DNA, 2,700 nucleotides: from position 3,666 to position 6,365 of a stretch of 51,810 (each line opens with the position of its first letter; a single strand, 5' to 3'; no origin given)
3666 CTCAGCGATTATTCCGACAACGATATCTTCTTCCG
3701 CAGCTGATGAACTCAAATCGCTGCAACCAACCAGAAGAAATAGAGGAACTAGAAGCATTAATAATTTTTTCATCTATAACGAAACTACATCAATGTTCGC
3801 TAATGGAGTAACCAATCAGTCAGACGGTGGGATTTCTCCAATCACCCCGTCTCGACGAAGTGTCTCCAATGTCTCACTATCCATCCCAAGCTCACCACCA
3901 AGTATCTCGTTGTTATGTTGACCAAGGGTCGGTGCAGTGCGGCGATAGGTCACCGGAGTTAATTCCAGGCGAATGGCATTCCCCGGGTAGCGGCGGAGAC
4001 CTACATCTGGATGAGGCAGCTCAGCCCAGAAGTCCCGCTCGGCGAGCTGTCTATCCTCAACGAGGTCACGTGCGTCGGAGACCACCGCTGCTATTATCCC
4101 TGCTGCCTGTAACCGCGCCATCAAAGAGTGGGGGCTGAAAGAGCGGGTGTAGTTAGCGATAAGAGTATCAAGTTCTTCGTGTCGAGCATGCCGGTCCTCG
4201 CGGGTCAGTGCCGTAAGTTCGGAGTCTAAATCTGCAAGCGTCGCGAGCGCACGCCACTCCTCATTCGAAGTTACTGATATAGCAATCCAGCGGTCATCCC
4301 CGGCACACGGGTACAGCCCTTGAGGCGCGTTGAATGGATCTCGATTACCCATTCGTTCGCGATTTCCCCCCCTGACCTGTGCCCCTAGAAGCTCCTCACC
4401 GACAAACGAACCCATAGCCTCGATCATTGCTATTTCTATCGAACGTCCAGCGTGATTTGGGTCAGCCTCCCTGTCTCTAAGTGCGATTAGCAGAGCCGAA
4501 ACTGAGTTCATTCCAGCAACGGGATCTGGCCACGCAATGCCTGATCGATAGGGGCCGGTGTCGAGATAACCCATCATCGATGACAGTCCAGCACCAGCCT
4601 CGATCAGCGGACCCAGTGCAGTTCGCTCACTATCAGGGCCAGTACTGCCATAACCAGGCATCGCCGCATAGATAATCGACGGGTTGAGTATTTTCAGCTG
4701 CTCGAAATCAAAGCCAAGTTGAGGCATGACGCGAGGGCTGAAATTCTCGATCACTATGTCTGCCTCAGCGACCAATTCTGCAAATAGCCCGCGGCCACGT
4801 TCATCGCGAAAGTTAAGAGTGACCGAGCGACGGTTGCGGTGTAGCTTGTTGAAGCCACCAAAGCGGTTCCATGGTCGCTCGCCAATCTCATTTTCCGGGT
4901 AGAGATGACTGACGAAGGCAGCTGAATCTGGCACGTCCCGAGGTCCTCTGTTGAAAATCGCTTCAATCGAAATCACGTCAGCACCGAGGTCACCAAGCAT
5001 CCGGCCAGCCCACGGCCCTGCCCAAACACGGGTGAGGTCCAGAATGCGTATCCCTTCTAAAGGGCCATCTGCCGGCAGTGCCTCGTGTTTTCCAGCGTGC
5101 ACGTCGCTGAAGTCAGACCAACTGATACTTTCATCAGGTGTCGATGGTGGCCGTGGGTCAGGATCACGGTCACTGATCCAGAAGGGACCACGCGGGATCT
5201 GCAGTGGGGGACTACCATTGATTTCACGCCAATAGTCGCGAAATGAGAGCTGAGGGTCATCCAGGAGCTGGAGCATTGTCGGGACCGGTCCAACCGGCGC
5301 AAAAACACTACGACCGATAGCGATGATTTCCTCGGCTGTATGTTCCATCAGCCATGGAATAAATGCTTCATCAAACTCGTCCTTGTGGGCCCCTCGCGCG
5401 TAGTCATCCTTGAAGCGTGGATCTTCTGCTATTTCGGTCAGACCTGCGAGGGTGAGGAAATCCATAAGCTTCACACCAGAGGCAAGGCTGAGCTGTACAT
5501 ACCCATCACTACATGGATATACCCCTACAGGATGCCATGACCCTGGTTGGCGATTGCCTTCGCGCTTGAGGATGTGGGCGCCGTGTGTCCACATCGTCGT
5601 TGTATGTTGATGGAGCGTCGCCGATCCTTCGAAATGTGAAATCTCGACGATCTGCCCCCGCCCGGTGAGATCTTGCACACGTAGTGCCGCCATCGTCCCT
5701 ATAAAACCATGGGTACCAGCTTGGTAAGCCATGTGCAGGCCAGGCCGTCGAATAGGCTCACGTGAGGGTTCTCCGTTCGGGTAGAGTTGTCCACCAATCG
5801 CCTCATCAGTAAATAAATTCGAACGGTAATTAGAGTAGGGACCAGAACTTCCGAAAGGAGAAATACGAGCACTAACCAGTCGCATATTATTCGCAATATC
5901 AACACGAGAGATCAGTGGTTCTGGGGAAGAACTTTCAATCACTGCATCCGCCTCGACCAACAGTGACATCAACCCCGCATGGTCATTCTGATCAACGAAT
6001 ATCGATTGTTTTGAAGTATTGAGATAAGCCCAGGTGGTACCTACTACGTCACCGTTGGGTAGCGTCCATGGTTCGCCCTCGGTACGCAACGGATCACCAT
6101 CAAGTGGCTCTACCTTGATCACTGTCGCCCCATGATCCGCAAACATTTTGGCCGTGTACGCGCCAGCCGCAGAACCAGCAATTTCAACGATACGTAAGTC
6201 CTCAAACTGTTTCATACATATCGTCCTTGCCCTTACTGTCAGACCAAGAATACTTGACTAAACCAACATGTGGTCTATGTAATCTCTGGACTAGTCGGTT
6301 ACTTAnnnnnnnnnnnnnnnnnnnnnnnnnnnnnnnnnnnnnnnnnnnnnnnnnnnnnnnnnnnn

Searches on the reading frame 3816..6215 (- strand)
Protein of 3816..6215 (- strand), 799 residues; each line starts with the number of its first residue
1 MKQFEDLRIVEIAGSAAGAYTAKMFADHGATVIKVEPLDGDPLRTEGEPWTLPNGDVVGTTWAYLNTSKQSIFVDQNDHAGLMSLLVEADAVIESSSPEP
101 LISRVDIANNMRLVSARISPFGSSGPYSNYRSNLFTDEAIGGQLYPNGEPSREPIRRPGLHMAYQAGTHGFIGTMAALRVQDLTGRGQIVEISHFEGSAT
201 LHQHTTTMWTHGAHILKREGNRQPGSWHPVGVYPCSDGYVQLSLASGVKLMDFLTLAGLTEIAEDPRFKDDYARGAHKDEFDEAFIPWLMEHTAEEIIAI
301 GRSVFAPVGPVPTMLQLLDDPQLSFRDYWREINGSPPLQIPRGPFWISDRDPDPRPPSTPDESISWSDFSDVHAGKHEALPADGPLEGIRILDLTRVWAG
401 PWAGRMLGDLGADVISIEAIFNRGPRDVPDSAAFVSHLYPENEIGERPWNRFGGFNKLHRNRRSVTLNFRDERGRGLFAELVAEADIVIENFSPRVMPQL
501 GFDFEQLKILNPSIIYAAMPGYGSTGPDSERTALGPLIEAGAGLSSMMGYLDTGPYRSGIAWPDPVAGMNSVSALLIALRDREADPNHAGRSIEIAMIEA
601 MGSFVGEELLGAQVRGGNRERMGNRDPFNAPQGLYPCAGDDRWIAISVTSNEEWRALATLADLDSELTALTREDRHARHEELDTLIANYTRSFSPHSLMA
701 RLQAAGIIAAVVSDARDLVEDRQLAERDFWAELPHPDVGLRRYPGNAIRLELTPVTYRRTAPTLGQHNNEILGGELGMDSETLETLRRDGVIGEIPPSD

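Call 6: search_protein_families(library=pfam, proteins=[window:3816-6215:-], max_evalue=0.1)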
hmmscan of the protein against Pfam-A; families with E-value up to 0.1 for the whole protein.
window:3816-6215:- (799 aa): 1 family
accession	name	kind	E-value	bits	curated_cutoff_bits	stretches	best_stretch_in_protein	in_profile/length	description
PF02515.22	CoA_transf_3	-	3.1e-151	504.1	23.3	2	386-768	1-366/366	CoA-transferase family III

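Call 8: search_protein_families(library=ncbifam, proteins=[window:3816-6215:-], max_evalue=0.1)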
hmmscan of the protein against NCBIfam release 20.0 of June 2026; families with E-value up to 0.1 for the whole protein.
window:3816-6215:- (799 aa): 7 families
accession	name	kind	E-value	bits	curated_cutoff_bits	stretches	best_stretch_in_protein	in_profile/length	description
NF052585.1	SucGlutTfsCaiB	equivalog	1.5e-85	287.2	750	2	383-773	5-386/394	succinate--glutarate CoA-transferase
NF041294.1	Scnl_mescCoAtase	equivalog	1.9e-67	228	700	2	385-772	3-380/381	succinyl-CoA:mesaconate CoA-transferase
NF003809.0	PRK05398.1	subfamily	1.6e-66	224.6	442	4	385-600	4-203/416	formyl-CoA transferase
NF008511.0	PRK11430.1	equivalog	4.9e-65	220.1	522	2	382-769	6-373/381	CoA:oxalate CoA-transferase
TIGR03253.1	oxalate_frc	equivalog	1.4e-60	205.2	504.2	3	385-601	3-203/416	formyl-CoA transferase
NF002914.1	PRK03525.1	equivalog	5.9e-40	137.4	413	3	459-792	61-397/400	L-carnitine CoA-transferase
TIGR04253.1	mesacon_CoA_iso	equivalog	3e-10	39.7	725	2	385-791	2-399/403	2-methylfumaryl-CoA isomerase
